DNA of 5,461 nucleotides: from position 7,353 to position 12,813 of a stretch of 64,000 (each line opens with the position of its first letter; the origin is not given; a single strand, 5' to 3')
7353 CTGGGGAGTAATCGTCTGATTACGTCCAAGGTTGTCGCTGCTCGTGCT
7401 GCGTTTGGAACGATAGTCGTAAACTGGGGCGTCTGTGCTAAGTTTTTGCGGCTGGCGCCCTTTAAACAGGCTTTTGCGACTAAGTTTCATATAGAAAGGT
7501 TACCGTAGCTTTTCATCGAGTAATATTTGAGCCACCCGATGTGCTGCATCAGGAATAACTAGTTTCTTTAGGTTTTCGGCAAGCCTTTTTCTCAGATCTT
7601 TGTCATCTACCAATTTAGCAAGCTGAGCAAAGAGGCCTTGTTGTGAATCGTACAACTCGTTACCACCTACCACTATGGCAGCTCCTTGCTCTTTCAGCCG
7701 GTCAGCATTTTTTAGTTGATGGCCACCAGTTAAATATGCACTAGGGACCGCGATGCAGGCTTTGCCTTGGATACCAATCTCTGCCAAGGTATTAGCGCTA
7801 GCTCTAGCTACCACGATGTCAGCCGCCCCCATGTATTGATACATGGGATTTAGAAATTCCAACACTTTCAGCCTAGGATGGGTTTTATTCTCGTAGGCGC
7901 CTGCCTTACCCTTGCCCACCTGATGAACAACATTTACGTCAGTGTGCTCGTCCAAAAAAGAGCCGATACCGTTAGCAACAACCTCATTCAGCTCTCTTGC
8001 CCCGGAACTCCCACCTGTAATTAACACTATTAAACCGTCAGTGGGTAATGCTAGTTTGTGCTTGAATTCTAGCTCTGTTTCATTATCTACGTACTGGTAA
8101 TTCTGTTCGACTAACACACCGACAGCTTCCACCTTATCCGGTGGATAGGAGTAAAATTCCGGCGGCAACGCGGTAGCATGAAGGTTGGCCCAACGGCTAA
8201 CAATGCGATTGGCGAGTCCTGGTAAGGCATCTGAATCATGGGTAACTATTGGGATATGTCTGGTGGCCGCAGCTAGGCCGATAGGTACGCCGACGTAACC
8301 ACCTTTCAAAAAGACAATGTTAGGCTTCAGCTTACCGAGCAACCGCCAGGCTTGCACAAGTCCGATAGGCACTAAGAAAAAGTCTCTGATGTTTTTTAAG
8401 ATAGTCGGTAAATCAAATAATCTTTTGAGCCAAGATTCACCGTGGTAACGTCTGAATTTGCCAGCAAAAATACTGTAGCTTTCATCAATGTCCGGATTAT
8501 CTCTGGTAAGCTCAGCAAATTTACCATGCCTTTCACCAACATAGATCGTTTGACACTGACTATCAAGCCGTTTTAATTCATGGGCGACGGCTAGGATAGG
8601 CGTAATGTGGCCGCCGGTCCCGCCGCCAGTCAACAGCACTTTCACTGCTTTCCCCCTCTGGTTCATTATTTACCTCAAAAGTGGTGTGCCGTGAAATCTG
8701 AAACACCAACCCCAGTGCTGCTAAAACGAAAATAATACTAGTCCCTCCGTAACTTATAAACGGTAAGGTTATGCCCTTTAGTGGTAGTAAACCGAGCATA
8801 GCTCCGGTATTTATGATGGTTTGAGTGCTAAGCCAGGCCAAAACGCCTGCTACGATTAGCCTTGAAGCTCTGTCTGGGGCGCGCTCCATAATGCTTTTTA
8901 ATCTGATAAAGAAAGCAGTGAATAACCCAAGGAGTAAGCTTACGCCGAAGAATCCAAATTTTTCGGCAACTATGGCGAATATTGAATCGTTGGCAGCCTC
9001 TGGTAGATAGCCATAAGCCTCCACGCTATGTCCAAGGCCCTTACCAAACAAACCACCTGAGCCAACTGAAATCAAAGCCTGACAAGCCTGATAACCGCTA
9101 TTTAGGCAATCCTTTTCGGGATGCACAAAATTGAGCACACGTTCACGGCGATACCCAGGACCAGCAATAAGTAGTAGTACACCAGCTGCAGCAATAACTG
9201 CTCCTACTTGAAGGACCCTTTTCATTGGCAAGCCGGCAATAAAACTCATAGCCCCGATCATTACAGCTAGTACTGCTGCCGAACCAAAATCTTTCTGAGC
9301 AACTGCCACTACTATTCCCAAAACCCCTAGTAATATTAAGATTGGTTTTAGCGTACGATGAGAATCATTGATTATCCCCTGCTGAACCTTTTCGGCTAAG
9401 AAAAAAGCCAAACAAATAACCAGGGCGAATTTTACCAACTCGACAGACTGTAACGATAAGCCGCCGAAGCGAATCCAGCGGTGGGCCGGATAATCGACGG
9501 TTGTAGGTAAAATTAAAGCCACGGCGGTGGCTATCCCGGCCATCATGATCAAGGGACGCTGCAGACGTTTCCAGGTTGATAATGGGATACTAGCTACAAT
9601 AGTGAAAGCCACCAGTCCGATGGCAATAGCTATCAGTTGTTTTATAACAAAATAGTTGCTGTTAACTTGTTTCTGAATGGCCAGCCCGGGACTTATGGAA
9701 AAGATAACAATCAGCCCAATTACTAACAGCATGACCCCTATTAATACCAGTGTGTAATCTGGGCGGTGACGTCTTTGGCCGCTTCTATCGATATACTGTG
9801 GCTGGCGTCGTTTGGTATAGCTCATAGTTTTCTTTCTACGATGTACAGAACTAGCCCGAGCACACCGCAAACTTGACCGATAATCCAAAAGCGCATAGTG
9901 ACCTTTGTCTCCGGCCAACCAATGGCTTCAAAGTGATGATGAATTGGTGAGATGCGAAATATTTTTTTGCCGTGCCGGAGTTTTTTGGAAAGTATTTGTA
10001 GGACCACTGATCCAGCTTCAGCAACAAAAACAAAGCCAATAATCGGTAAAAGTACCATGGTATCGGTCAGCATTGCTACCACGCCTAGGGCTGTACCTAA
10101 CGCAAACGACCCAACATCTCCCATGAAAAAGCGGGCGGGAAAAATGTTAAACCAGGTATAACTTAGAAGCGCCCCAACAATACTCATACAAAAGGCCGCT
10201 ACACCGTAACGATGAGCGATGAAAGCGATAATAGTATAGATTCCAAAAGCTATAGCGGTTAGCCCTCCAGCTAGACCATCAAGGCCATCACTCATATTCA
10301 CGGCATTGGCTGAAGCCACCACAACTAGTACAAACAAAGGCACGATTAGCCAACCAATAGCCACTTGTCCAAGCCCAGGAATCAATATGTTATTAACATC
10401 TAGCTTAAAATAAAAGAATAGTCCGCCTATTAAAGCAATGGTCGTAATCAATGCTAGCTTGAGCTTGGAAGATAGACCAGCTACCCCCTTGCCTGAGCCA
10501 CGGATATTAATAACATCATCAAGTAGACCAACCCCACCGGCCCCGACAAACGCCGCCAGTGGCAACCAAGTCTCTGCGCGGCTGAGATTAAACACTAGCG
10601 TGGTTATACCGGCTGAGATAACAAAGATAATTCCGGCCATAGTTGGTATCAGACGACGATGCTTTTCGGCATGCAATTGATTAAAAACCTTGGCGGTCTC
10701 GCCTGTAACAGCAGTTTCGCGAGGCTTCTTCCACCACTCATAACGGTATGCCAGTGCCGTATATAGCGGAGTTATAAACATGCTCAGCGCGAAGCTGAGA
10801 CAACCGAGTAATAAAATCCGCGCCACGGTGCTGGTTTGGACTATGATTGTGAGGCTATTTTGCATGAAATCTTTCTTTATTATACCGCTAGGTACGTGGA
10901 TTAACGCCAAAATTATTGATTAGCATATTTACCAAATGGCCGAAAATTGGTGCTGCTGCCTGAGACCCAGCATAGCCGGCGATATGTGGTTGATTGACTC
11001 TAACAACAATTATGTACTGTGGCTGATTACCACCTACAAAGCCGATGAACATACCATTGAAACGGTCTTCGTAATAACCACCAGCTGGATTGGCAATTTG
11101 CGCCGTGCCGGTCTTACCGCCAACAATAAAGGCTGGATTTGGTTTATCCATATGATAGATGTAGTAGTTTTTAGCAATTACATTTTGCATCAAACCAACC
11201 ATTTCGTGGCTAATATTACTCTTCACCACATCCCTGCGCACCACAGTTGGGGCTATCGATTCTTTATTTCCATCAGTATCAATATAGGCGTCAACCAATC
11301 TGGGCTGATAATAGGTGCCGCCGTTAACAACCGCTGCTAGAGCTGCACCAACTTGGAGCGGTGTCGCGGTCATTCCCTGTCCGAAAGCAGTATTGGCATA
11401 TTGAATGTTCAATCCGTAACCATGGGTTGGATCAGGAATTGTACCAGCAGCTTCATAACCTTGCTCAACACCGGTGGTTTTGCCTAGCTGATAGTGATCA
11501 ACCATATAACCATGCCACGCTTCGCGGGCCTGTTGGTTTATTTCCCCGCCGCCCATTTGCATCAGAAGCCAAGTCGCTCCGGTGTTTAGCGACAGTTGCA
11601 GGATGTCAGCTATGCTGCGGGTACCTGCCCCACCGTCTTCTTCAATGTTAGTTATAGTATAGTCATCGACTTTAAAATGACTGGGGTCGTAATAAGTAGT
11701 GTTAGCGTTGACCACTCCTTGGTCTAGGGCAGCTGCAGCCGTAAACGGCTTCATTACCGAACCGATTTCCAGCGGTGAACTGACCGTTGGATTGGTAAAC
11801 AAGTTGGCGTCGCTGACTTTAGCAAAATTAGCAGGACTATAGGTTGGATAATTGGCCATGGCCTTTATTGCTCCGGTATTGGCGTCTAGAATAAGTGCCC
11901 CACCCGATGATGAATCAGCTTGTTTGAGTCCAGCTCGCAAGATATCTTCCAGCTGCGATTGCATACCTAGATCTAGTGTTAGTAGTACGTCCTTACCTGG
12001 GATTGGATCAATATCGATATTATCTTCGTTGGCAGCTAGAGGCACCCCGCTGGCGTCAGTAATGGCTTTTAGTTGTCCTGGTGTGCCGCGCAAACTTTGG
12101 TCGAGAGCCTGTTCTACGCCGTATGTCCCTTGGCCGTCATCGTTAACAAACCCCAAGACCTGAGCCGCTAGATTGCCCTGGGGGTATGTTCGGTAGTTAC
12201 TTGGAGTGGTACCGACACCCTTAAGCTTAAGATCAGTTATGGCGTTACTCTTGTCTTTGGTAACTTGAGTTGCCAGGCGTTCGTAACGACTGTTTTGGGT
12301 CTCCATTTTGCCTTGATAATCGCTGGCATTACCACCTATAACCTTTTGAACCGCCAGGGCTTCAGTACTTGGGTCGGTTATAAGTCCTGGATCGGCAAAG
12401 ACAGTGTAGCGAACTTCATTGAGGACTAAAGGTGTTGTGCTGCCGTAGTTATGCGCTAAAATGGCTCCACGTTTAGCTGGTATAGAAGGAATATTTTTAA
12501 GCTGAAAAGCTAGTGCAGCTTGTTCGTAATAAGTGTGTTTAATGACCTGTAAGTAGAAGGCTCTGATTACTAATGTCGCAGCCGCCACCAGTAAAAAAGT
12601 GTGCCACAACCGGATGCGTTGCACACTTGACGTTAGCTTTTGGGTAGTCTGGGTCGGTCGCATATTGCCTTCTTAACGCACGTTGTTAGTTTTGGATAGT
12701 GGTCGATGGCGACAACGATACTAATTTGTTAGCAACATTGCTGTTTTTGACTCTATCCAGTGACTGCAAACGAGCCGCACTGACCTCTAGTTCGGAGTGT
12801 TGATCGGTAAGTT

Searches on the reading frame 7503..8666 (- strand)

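Call 48: search_protein_families(library=pfam, proteins=[window:7503-8666:-], max_evalue=0.00001)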
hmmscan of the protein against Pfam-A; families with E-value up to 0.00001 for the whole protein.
window:7503-8666:- (388 aa): 2 families
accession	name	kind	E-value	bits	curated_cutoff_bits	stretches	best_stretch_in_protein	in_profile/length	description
PF04101.22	Glyco_tran_28_C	-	6.2e-28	98.4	22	1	213-377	1-165/166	Glycosyltransferase family 28 C-terminal domain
PF03033.26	Glyco_transf_28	-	3.7e-23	82.6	26.2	1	10-161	1-135/139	Glycosyltransferase family 28 N-terminal domain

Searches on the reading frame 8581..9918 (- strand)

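Call 48: search_protein_families(library=pfam, proteins=[window:8581-9918:-], max_evalue=0.00001)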
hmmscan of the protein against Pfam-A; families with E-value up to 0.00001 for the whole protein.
window:8581-9918:- (446 aa): 1 family
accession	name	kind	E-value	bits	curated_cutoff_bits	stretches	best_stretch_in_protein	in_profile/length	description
PF01098.24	FTSW_RODA_SPOVE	-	3e-87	293.4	26.4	1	57-412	3-354/356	Cell cycle protein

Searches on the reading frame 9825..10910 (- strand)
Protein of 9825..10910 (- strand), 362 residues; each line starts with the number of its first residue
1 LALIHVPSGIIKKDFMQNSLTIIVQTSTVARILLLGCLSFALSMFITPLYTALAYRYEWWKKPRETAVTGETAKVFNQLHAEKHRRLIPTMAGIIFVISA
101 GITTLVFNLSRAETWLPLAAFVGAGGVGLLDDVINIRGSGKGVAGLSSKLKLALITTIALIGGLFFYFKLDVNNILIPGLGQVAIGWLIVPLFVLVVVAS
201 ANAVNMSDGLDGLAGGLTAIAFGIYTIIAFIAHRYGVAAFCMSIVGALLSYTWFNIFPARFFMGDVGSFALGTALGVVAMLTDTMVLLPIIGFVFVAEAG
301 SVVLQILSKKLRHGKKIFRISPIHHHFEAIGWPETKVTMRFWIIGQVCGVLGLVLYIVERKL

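Call 48: search_protein_families(library=pfam, proteins=[window:9825-10910:-], max_evalue=0.00001)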
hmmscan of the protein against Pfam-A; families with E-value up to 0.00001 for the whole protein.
window:9825-10910:- (362 aa): 1 family
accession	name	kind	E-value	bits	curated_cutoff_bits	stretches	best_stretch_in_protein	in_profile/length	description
PF00953.26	Glycos_transf_4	-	4.3e-30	105.3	27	1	118-281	5-158/160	Glycosyl transferase family 4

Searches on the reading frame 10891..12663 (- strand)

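Call 48: search_protein_families(library=pfam, proteins=[window:10891-12663:-], max_evalue=0.00001)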
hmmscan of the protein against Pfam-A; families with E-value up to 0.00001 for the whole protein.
window:10891-12663:- (591 aa): 2 families
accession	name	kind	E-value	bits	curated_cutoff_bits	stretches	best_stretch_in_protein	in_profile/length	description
PF00905.27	Transpeptidase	-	3.9e-52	177.8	22.1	1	254-577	1-297/299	Penicillin binding protein transpeptidase domain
PF03717.20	PBP_dimer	-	2.6e-14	54.5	24.4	1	61-209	2-176/180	Penicillin-binding Protein dimerisation domain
